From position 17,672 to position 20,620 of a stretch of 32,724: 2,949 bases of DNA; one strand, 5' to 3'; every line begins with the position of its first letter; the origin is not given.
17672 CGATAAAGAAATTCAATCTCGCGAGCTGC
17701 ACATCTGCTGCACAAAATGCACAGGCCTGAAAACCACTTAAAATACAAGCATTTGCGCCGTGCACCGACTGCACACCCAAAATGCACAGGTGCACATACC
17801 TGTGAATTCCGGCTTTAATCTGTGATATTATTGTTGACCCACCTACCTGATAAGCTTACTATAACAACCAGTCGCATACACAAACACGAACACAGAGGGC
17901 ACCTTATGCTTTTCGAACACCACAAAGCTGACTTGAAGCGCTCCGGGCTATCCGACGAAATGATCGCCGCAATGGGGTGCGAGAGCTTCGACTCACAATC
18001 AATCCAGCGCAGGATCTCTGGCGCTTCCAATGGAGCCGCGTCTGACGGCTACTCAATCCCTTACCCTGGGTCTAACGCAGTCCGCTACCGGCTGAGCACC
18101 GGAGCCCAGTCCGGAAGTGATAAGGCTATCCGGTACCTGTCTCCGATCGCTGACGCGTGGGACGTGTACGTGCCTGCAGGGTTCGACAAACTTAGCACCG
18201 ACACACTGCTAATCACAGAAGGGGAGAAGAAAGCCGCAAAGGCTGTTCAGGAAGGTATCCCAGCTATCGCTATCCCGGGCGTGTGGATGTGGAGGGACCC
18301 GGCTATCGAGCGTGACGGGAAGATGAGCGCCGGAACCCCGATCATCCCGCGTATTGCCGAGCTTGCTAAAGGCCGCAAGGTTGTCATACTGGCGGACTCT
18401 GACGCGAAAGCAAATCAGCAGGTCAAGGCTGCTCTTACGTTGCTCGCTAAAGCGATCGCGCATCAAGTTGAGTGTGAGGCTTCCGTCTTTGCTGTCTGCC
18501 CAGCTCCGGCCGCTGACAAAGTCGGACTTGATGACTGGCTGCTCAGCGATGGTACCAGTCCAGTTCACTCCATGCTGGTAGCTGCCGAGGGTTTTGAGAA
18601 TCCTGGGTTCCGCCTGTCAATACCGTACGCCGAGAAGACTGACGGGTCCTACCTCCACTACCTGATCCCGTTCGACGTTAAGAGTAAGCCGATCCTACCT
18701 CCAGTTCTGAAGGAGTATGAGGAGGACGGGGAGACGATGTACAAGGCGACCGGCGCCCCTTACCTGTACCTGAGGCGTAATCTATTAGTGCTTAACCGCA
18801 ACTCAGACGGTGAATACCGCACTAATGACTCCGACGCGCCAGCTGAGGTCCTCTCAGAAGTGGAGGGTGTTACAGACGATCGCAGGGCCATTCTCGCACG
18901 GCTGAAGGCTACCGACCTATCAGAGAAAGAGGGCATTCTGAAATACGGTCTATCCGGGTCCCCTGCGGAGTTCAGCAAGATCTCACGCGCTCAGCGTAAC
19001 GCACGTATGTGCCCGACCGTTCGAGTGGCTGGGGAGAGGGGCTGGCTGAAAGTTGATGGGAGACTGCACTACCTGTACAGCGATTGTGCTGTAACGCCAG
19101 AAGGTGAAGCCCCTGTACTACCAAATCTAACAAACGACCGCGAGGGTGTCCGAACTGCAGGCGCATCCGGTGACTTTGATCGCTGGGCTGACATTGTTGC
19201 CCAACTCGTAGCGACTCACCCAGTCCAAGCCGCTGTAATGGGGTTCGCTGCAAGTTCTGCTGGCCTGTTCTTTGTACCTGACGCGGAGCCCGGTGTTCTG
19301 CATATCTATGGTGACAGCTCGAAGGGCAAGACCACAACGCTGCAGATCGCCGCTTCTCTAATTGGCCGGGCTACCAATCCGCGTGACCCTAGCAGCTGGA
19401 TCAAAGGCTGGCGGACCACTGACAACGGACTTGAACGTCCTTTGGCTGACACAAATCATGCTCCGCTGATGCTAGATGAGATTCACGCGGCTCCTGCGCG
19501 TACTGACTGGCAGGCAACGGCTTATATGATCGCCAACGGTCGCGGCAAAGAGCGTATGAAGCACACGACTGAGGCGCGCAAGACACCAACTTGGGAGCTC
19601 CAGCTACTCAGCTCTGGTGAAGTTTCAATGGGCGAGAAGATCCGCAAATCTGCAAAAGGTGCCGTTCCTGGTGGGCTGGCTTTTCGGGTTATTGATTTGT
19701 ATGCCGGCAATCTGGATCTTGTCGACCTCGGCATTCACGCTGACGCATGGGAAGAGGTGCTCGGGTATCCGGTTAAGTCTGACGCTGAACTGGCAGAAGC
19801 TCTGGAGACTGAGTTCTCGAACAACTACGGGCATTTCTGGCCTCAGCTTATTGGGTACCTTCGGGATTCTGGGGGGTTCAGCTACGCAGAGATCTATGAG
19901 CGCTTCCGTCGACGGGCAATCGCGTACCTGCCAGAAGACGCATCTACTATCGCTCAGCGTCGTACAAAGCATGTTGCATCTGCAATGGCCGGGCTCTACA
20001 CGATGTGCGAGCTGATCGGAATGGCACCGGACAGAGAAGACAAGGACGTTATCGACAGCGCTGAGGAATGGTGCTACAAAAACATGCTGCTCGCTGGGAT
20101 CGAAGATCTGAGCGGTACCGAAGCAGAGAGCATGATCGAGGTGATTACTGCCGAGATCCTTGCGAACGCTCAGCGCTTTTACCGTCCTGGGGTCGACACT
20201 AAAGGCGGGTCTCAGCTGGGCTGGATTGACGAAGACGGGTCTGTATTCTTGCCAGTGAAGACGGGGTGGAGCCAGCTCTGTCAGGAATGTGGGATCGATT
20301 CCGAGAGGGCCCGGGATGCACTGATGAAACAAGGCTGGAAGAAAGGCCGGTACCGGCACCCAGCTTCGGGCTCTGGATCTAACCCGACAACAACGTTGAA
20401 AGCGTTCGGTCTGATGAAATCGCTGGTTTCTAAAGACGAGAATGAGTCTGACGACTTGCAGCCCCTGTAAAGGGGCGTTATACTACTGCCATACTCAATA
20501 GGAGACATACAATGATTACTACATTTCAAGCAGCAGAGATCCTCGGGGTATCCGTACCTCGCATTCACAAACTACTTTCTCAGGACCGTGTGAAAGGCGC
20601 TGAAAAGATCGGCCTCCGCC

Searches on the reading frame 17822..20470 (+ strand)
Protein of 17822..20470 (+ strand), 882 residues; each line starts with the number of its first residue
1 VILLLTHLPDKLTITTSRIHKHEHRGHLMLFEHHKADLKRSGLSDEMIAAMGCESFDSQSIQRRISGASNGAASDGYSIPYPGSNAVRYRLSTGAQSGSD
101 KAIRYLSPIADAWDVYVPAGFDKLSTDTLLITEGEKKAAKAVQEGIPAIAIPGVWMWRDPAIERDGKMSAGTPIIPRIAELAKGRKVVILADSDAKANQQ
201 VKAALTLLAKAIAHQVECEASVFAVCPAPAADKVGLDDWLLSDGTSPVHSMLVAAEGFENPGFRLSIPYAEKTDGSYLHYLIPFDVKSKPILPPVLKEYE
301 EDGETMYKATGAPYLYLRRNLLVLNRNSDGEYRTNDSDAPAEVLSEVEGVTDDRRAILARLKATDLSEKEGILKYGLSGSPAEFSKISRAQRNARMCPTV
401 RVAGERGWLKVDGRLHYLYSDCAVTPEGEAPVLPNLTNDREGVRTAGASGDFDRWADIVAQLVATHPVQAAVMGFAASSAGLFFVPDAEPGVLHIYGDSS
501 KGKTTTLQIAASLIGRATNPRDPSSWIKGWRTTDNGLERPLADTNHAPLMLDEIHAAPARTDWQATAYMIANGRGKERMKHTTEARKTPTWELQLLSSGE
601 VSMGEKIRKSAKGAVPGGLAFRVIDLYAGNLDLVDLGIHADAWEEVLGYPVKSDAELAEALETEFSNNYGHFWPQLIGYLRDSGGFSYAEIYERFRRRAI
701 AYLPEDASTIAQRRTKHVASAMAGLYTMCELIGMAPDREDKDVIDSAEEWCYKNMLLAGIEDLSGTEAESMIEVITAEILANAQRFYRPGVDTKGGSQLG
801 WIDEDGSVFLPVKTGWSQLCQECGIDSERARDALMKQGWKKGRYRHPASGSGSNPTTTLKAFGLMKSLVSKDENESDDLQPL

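Call 7: search_protein_families(library=pfam, proteins=[window:17822-20470:+])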
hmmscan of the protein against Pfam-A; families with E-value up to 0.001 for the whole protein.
window:17822-20470:+ (882 aa): 2 families
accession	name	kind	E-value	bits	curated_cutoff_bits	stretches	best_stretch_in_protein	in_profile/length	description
PF06048.17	DUF927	-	9.2e-33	114.6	22.6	1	351-587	71-281/284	Domain of unknown function (DUF927)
PF12965.13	DUF3854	-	6.7e-17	62.1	23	1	128-245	12-128/130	Domain of unknown function (DUF3854)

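Call 8: search_protein_families(library=phrogs, proteins=[window:17822-20470:+])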
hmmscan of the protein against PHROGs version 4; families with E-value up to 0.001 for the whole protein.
window:17822-20470:+ (882 aa): 4 families
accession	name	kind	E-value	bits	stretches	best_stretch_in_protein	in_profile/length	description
phrog_8841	-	DNA, RNA and nucleotide metabolism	3.1e-31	109.7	1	447-872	243-620/633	DNA primase/helicase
phrog_1139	-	DNA, RNA and nucleotide metabolism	4.5e-20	72.3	1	453-743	507-769/895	DNA primase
phrog_25314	-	unknown function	2.7e-14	53.3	1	397-631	526-756/1010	-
phrog_6088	-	DNA, RNA and nucleotide metabolism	0.00013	21.5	1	125-211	186-261/772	DNA primase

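Call 14: find_related_loci(query=window:17822-20470:+, collection=viral_contigs, flank=3000)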
Query window:17822-20470:+ (882 aa) in viral_contigs; peptide patterns used: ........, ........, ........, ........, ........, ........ (x = any residue, [..] = any of these).
5 stretches matched a pattern; 1 encode a relative of the query (tblastn E <= 1e-3); 1 distinct loci.
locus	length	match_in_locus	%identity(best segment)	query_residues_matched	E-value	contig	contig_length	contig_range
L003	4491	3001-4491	59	113-619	0e+0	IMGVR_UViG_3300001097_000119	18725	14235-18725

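Call 21: search_dna_similar(query=window:17822-20470:+, collection=phages, mode=protein, max_rows=25)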
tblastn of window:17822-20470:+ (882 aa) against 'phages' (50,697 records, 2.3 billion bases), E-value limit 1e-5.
Records with a match: 20; places in all: 20; records where one place covers at least 80% of the query: 0.
Best place of each record, by identity: <60% 20.
By first word of the organism name: Rhizobium 4; Bacteriophage 3; Anaerostipes 3; Ruminococcus 3; Pseudomonas 2; Brevundimonas 2; Escherichia 1; Klebsiella 1; Roseburia 1.
By host as written in the record: - 4; Anaerostipes caccae DA844 3; Rhizobium phaseoli N831 2; Brevundimonas pondensis LVF1 2; [Ruminococcus] gnavus ATCC 29149 2; Pseudomonas sp. ANT_H14 1; Pseudomonas aeruginosa ST773 (NDM-1-producing) 1; Rhizobium etli T3_14 1; and 4 more.
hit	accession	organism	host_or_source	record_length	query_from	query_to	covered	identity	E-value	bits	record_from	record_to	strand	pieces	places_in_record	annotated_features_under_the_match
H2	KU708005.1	Pseudomonas phage phiAH14b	Pseudomonas sp. ANT_H14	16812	427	851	48%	26.3%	6e-14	83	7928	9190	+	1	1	RNA helicase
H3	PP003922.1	Pseudomonas phage vB_Pae_U10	Pseudomonas aeruginosa ST773 ...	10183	442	677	27%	30.7%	1e-14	85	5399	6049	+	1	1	DNA primase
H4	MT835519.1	Bacteriophage sp.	human fecal samples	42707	448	682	27%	29.6%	1e-14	85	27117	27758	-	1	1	record has no annotation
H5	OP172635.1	Anaerostipes phage AC844P1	Anaerostipes caccae DA844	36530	393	676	32%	23.7%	1e-11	75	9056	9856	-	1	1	hypothetical protein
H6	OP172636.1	Anaerostipes phage AC844P2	Anaerostipes caccae DA844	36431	393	676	32%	23.7%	2e-11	74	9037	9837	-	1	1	hypothetical protein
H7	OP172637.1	Anaerostipes phage AC844P3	Anaerostipes caccae DA844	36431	393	676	32%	23.7%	2e-11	74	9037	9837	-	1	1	hypothetical protein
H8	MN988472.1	Rhizobium phage RHph_TM3_14A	Rhizobium etli T3_14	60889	396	680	32%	22.6%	5e-6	57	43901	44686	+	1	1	putative integrase protein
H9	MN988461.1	Rhizobium phage RHph_TM27A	Rhizobium phaseoli N831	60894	396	680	32%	22.6%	5e-6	57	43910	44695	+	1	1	putative integrase protein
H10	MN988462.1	Rhizobium phage RHph_TM27B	Rhizobium phaseoli N831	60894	396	680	32%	22.6%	5e-6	57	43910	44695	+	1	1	putative integrase protein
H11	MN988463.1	Rhizobium phage RHph_TM29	Rhizobium phaseoli N931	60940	396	680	32%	22.6%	5e-6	57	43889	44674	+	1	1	putative integrase protein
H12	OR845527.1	Escherichia phage ECO95 1-6-1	Escherichia coli O157:H7 ATCC 43895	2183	424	626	23%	29.3%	3e-8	64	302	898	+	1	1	record has no annotation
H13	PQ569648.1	Klebsiella phage P12620-1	Klebsiella sp.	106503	424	626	23%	29.3%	5e-8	63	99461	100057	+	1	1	hypothetical protein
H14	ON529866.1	Brevundimonas phage vB_BpoS-MaInes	Brevundimonas pondensis LVF1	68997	46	252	23%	28.6%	5e-9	67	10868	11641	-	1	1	hypothetical protein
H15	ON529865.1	Brevundimonas phage vB_BpoS-StAshley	Brevundimonas pondensis LVF1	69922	46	252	23%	28.6%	5e-9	67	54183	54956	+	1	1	hypothetical protein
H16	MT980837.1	Ruminococcus phage phiRg507T2_3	[Ruminococcus] gnavus ATCC 29149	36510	440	697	29%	22.3%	3e-10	71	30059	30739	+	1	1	gp42: helicase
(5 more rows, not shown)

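Call 30: find_related_loci(query=window:17903-20470:+, collection=metagenome_contigs, flank=10000)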
Query window:17903-20470:+ (855 aa) in metagenome_contigs; peptide patterns used: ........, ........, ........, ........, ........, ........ (x = any residue, [..] = any of these).
166 stretches matched a pattern; 4 encode a relative of the query (tblastn E <= 1e-3); 4 distinct loci.
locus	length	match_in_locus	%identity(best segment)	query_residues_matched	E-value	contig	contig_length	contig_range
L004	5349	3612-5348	81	1-579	0e+0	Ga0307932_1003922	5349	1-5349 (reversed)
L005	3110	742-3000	56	86-841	0e+0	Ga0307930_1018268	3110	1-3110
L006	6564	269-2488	56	99-846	0e+0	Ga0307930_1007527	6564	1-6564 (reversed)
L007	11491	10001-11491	59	86-592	0e+0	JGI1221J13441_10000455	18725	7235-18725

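Call 35: search_solved_structures(query=window:17903-20470:+, max_evalue=1)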
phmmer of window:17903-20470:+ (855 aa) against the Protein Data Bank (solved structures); distinct sequences matched with E-value up to 1: 2.
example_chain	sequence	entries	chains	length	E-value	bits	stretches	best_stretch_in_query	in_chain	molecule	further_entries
5dgk_A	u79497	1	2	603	6.1e-10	41.1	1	422-576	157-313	Active helicase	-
8tch_A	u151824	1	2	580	0.00014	23.4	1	437-581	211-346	Pathogenicity island protein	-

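Call 36: find_homologous_proteins(query=window:17903-20470:+, max_evalue=0.00001)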
Query window:17903-20470:+ (855 aa): 96 proteins with E <= 0.00001 among 8000 candidates.
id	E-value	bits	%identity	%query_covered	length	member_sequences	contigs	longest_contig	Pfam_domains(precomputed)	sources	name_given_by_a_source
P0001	0.0e+0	1950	100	100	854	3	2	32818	PF06048.18,PF12965.14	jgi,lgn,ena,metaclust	metaclust:\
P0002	0.0e+0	1577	79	100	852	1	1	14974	PF06048.18,PF12965.14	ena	-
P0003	0.0e+0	1543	77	100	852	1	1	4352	PF06048.18,PF12965.14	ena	-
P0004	0.0e+0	1105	58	100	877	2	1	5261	PF06048.18,PF12965.14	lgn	-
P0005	4.5e-273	927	55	90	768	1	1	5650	PF06048.18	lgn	-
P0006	7.9e-273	926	56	88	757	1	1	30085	PF06048.18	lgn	-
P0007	1.3e-272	925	56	87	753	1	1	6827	PF06048.18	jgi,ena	-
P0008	1.1e-268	912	54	88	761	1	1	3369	PF06048.18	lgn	-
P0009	5.5e-265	900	54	87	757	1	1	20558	PF06048.18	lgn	-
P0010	6.6e-250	850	49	98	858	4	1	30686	PF06048.18,PF12965.14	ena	-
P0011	5.5e-245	834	63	67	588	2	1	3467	PF06048.18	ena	-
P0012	7.7e-244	830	51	88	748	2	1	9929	PF06048.18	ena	-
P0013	3.8e-157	543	38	96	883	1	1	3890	PF06048.18,PF12965.14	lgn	-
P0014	9.0e-60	221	30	99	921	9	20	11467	PF06048.18,PF12965.14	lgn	-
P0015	1.4e-59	220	30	88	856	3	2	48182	PF06048.18,PF12965.14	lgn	-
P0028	4.6e-42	162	27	89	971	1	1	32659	PF06048.18,PF12965.14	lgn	-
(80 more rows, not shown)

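Call 37: find_encoding_contigs(protein=P0010, flank=10000, max_places=2)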
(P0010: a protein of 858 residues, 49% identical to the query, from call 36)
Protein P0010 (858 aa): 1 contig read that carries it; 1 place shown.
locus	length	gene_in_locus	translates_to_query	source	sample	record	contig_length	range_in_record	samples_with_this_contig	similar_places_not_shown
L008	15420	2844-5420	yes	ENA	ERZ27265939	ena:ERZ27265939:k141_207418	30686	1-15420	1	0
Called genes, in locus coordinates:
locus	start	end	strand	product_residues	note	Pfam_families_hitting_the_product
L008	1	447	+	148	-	?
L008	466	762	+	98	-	-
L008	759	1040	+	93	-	-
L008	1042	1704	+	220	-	PF01464:SLT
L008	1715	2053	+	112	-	-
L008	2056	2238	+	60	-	-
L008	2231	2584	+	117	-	PF07087:DUF1353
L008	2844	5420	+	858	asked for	PF12965:DUF3854, PF06048:DUF927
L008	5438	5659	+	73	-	PF12728:HTH_17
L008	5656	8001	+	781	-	PF00476:DNA_pol_A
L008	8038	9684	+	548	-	-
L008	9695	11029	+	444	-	-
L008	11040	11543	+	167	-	-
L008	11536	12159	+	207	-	PF20901:Sf6_terminase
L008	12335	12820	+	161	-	-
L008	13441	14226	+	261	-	PF11753:DUF3310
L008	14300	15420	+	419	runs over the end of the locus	PF13847:Methyltransf_31 (faint), PF01555:N6_N4_Mtase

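Call 38: find_encoding_contigs(protein=P0006, flank=10000, max_places=2)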
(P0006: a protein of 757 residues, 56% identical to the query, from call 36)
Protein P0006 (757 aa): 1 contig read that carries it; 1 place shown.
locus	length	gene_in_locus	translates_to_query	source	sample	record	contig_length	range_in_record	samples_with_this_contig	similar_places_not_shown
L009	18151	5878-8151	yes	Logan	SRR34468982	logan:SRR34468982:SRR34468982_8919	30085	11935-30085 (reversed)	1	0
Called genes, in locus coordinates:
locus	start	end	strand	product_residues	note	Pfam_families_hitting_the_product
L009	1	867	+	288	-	?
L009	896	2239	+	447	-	PF25174:Beta-prop_THOC3 (faint)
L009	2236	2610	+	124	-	-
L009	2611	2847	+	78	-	-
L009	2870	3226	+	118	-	PF23140:Gp80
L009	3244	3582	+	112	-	-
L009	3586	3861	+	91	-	PF13272:Holin_2-3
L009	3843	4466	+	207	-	PF01464:SLT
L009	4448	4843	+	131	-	-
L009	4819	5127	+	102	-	-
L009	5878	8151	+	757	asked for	PF06048:DUF927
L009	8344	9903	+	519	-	-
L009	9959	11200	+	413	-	-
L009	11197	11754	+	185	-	-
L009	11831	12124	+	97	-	-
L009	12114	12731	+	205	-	PF20901:Sf6_terminase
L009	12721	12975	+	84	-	-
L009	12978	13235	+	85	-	-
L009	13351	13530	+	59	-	-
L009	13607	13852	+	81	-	-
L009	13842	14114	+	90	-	-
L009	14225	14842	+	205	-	-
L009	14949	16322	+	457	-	PF01555:N6_N4_Mtase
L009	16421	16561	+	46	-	-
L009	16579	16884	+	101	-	-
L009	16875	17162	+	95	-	-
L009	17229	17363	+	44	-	-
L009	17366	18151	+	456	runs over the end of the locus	PF03237:Terminase_6N, PF17289:Terminase_6C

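Call 46: search_solved_structures(query=A3, max_evalue=1, show_alignments=2)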
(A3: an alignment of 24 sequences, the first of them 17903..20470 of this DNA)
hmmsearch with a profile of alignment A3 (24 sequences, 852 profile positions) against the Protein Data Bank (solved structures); distinct sequences matched with E-value up to 1: 5.
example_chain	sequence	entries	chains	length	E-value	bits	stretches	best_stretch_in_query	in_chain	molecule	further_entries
5dgk_A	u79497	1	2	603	7.1e-31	110.4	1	443-834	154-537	Active helicase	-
8tch_A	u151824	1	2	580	3e-23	85.2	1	338-728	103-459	Pathogenicity island protein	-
3cmu_A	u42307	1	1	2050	8.5e-06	27.4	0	489-510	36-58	Protein recA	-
3cmt_A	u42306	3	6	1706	6.7e-05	24.5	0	489-510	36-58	Protein recA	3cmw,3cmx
3cmv_A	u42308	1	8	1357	0.00079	20.9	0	489-510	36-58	Protein recA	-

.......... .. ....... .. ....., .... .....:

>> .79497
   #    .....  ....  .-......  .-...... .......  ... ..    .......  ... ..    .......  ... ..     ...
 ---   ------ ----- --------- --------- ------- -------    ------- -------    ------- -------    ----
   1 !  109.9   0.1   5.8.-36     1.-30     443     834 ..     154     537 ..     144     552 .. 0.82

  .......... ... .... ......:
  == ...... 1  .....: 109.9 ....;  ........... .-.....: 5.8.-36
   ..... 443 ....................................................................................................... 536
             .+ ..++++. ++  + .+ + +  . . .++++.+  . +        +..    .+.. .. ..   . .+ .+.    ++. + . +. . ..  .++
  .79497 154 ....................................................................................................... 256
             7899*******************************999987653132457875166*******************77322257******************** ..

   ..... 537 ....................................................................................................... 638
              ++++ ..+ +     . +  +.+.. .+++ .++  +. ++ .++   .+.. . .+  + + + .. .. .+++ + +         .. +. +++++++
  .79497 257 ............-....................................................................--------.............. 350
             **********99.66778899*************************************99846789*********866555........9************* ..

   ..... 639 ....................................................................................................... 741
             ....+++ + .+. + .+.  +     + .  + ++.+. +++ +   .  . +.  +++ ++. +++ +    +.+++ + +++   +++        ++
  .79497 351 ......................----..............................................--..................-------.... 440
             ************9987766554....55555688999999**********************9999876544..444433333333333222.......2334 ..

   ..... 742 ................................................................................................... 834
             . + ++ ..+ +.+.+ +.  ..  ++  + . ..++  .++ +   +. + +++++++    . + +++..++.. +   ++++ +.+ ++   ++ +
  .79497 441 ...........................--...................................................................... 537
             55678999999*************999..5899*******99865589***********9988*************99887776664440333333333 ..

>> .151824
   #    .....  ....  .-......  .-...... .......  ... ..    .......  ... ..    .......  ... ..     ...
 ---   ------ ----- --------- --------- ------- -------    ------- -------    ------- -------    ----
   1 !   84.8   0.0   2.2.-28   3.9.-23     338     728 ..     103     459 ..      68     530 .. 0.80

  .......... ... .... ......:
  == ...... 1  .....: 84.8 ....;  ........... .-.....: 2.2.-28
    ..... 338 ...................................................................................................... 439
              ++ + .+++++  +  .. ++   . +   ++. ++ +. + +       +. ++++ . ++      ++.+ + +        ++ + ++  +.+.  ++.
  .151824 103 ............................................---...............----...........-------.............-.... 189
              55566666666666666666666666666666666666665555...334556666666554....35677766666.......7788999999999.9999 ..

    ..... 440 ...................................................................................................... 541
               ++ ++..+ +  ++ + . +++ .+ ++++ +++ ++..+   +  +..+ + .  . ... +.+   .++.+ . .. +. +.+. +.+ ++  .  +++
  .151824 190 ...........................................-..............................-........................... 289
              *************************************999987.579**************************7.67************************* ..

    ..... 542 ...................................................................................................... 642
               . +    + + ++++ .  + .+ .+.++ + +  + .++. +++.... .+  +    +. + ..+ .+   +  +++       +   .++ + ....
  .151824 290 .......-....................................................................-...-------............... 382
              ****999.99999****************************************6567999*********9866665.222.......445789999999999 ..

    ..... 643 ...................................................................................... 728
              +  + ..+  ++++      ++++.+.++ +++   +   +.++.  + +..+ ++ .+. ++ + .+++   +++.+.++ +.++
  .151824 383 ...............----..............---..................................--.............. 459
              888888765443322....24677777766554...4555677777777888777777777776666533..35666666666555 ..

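Call 51: find_encoding_contigs(protein=P0002, flank=10000, max_places=2)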
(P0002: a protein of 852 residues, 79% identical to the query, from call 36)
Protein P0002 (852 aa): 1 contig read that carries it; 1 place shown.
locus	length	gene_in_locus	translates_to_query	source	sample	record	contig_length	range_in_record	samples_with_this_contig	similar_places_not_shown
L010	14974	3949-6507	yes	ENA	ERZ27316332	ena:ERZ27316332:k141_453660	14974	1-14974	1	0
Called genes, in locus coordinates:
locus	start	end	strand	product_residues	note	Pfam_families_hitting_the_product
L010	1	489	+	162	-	?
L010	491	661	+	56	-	-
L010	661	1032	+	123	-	-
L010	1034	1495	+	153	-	-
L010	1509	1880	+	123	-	PF23140:Gp80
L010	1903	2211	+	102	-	-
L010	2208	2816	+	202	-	PF01464:SLT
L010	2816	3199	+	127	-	-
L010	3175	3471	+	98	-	-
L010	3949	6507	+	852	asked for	PF12965:DUF3854, PF06048:DUF927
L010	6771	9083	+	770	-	PF01612:DNA_pol_A_exo1 (faint), PF00476:DNA_pol_A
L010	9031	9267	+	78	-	-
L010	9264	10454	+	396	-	-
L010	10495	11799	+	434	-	-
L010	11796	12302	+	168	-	-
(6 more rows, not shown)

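Call 52: find_encoding_contigs(protein=P0028, flank=10000, max_places=2)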
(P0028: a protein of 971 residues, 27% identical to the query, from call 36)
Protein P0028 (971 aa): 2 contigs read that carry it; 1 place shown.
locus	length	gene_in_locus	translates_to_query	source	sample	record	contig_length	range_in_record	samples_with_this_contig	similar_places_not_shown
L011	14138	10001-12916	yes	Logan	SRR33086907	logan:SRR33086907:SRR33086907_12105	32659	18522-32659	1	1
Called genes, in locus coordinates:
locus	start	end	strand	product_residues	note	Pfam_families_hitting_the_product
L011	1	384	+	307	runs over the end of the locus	PF08843:AbiEii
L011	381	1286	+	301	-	PF18863:AbiJ_NTD4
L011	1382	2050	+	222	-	PF08986:DUF1889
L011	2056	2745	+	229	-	PF16289:PIN_12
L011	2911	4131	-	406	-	-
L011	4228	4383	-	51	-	-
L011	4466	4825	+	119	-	PF21781:DUF6876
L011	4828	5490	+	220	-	-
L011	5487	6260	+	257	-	PF00149:Metallophos, PF12850:Metallophos_2 (weak)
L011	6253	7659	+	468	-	PF00004:AAA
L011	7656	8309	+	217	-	-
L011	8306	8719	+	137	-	-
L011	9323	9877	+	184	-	-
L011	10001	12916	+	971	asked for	PF12965:DUF3854, PF06048:DUF927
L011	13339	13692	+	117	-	PF05598:DUF772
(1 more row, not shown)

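Call 56: find_encoding_contigs(protein=P0015, flank=6000, max_places=2)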
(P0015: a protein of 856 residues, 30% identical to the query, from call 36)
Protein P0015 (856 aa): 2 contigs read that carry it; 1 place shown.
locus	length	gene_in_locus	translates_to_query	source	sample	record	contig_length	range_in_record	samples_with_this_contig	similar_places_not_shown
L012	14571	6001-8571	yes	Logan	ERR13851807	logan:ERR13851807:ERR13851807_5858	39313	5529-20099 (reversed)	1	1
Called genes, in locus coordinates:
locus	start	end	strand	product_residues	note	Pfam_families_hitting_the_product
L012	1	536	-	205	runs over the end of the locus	-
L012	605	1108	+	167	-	-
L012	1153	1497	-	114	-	-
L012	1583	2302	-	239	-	-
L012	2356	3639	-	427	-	PF05406:WGR, PF00644:PARP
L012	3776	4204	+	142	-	PF13511:DUF4124 (weak)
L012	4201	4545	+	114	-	-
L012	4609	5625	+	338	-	PF03480:DctP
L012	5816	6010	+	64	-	-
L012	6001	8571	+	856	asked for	PF12965:DUF3854, PF06048:DUF927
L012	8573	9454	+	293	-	PF01478:Peptidase_A24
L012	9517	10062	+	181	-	PF02357:NusG, PF00467:KOW (weak)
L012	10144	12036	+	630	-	PF08206:OB_RNB (weak), PF00773:RNB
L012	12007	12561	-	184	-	PF00929:RNase_T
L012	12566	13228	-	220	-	PF00293:NUDIX, PF21906:WHD_NrtR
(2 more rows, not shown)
